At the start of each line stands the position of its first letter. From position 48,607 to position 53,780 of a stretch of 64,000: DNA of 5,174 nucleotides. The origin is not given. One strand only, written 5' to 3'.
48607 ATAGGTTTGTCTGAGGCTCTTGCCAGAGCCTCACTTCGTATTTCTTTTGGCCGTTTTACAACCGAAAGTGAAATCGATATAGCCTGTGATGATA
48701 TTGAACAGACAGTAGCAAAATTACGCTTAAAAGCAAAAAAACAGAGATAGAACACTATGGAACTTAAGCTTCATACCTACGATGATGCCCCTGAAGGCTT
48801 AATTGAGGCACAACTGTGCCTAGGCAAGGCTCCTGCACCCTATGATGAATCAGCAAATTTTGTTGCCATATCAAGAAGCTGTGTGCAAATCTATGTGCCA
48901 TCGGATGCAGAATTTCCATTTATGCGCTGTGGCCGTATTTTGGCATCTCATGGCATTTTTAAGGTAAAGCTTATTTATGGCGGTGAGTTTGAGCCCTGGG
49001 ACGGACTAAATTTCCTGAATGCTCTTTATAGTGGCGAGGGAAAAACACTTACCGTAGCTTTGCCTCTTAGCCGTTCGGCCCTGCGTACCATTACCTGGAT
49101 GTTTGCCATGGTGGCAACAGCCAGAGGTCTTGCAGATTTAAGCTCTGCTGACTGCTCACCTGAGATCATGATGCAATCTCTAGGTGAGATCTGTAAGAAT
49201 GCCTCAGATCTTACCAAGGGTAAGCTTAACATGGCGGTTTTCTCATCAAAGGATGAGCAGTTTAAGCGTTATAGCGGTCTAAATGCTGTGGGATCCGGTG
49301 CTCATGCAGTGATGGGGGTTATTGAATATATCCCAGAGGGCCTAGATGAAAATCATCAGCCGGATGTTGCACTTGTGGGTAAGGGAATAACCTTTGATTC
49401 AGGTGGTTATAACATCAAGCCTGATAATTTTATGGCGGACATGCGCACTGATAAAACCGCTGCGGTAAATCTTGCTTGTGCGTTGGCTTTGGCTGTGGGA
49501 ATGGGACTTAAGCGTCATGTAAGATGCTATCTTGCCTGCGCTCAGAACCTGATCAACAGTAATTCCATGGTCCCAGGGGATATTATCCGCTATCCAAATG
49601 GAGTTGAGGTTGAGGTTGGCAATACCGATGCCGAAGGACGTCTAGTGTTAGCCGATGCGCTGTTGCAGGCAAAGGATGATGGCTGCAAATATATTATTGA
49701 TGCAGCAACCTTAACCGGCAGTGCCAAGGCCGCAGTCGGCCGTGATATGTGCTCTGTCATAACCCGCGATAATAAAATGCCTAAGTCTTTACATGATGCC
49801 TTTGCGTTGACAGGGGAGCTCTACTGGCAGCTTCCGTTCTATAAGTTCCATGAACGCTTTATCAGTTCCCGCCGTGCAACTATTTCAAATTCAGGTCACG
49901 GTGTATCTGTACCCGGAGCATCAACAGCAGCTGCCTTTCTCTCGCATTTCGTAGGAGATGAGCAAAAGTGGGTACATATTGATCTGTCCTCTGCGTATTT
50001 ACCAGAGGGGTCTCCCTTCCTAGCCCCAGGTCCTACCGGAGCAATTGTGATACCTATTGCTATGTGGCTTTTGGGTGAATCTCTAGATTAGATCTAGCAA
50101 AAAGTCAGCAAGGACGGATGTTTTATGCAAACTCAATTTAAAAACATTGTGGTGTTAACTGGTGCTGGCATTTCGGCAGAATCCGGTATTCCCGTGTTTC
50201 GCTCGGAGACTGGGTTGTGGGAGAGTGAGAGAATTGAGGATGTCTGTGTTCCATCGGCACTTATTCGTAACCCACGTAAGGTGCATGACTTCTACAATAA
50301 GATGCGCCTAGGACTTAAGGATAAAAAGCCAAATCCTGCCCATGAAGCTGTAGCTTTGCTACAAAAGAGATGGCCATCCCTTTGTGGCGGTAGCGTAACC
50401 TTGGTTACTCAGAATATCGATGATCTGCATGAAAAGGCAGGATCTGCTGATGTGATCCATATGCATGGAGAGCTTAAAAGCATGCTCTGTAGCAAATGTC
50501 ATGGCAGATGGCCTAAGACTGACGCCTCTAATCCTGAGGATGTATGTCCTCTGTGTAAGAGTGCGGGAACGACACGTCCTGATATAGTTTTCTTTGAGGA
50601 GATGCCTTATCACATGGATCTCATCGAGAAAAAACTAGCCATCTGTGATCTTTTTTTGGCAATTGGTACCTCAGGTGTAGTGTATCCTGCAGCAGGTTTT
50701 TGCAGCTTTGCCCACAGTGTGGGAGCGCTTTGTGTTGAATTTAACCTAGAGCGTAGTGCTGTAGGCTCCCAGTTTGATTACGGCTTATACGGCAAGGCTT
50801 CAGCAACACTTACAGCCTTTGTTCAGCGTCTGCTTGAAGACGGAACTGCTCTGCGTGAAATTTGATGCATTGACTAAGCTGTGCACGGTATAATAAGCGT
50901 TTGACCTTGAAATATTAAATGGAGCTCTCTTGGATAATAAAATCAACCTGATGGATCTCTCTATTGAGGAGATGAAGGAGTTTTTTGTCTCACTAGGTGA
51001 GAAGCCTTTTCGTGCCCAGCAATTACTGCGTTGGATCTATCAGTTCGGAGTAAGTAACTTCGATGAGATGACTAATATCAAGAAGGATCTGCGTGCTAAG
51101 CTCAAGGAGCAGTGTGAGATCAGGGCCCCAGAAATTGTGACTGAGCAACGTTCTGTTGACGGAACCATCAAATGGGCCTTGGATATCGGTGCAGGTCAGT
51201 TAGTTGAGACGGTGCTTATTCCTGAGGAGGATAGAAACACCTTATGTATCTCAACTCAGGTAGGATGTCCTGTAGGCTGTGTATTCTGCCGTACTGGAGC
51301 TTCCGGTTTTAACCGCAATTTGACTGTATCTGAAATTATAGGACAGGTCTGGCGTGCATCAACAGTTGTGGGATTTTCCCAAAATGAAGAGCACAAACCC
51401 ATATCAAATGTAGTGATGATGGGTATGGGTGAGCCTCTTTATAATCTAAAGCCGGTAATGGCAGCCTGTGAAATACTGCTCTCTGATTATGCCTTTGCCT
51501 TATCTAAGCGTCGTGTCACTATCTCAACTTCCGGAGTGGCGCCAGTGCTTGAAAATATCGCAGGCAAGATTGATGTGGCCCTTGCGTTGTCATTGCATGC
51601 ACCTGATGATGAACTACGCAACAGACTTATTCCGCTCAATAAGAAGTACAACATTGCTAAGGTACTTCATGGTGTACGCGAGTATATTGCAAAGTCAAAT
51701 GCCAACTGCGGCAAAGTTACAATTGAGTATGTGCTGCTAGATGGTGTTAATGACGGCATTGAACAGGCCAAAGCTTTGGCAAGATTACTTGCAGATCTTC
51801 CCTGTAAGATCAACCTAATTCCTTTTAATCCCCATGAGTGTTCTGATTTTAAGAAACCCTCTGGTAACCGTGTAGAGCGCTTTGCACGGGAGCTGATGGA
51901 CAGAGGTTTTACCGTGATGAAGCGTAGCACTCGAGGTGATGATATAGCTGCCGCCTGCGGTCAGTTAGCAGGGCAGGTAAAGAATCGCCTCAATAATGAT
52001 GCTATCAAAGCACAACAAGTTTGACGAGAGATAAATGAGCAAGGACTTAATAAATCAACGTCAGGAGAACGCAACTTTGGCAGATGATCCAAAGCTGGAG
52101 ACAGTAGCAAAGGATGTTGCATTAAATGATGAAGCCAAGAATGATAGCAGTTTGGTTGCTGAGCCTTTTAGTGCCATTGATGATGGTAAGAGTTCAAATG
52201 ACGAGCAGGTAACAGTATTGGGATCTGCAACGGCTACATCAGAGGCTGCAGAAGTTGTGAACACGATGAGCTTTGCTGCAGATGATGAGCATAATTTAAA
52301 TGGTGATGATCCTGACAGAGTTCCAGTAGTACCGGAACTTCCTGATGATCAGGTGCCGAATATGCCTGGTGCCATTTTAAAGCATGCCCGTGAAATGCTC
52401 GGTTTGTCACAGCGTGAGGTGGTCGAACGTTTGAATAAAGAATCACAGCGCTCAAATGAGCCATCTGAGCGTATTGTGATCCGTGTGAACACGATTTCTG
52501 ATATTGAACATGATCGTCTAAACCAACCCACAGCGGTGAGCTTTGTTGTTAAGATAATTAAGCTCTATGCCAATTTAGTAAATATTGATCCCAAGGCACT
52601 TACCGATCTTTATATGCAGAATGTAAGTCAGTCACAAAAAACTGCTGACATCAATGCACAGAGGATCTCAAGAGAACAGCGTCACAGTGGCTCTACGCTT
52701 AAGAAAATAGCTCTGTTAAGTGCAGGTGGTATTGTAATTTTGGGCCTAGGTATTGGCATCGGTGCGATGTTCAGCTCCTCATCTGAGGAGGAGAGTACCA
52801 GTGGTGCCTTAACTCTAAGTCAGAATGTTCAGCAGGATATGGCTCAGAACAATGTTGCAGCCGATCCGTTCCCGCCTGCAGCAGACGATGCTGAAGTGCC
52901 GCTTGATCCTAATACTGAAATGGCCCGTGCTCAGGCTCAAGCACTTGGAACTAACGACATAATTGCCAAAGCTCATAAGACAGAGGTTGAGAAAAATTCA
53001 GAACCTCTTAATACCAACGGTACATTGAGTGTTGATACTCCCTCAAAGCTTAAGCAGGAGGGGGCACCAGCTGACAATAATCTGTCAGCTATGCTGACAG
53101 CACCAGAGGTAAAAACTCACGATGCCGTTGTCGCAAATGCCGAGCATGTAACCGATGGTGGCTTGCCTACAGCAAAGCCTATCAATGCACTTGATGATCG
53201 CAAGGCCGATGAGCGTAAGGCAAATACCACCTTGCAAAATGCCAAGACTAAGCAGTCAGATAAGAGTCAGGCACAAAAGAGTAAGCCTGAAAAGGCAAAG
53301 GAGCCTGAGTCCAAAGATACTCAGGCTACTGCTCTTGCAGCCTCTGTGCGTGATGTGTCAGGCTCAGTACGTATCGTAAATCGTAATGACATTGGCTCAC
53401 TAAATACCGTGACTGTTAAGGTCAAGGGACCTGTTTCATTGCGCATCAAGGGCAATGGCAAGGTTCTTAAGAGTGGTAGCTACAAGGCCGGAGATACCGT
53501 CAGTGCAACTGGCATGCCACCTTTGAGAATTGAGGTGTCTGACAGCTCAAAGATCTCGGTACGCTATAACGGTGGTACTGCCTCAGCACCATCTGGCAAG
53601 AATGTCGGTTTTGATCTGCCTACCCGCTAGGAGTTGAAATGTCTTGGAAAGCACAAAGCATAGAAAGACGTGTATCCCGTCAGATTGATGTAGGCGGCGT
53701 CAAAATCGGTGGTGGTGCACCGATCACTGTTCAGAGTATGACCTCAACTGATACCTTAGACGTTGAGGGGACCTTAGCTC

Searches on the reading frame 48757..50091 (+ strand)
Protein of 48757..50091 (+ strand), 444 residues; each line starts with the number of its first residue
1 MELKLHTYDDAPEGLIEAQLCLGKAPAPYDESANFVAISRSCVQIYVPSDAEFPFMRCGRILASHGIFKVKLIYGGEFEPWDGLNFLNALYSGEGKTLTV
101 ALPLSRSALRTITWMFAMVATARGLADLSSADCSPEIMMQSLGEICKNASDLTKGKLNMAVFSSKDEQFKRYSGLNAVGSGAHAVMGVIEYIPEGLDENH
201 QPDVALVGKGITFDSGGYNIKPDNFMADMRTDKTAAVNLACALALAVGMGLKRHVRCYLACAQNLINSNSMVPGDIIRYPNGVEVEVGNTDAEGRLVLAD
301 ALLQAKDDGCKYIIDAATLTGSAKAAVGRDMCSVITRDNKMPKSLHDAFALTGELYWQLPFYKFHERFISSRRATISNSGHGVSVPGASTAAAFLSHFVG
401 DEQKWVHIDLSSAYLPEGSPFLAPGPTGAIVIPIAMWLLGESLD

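Call 51: search_protein_families(library=pfam, proteins=[window:48757-50091:+], max_evalue=0.00001)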
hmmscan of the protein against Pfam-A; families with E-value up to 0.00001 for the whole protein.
window:48757-50091:+ (444 aa): 1 family
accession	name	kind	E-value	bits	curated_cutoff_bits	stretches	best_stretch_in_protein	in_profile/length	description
PF00883.26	Peptidase_M17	-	2.2e-76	257.6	25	1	121-415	2-288/310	Cytosol aminopeptidase family, catalytic domain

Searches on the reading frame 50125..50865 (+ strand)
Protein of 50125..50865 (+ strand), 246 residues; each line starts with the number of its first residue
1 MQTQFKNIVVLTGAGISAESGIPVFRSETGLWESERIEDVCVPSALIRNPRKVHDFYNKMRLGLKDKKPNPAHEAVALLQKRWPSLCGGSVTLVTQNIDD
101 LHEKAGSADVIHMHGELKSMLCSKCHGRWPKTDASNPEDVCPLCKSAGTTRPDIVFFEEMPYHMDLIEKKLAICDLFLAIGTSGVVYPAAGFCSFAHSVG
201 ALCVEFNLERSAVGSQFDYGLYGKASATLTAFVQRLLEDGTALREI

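Call 51: search_protein_families(library=pfam, proteins=[window:50125-50865:+], max_evalue=0.00001)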
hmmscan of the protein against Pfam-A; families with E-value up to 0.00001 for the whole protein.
window:50125-50865:+ (246 aa): 1 family
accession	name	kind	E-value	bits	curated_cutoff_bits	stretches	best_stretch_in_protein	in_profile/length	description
PF02146.23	SIR2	-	3.3e-42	144.9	24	1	13-188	1-180/180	Sir2 family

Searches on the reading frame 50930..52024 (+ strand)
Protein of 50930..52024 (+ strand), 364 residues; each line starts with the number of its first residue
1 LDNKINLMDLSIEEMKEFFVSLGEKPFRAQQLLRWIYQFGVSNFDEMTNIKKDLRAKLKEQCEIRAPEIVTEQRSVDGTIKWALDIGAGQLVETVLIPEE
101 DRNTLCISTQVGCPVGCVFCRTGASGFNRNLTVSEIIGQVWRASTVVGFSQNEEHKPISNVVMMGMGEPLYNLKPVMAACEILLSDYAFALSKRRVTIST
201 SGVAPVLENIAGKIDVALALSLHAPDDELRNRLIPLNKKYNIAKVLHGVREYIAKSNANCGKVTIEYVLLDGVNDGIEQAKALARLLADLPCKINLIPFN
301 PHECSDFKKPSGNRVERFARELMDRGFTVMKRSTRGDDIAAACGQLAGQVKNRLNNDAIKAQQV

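Call 51: search_protein_families(library=pfam, proteins=[window:50930-52024:+], max_evalue=0.00001)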
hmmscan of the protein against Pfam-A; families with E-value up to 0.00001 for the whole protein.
window:50930-52024:+ (364 aa): 2 families
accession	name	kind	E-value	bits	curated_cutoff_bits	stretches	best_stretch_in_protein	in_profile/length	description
PF21016.3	RlmN_N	-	2e-29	101.5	24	1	5-64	1-60/60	Ribosomal RNA large subunit methyltransferase N-terminal domain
PF04055.27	Radical_SAM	-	9.5e-16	58.8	29.5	1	107-278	1-160/166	Radical SAM superfamily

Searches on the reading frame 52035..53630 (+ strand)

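Call 51: search_protein_families(library=pfam, proteins=[window:52035-53630:+], max_evalue=0.00001)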
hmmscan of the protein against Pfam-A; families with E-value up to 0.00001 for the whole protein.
window:52035-53630:+ (531 aa): 3 families
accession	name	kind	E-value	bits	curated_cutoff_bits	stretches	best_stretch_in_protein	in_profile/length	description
PF13464.11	RodZ_C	-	2e-08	34.5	23.9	1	461-517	2-59/72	RodZ C-terminal domain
PF13413.12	HTH_25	-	9.9e-07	28.9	24.6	0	144-188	17-61/62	Helix-turn-helix domain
PF12844.13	HTH_19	-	4.5e-06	26.9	30.2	1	113-193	2-62/64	Helix-turn-helix domain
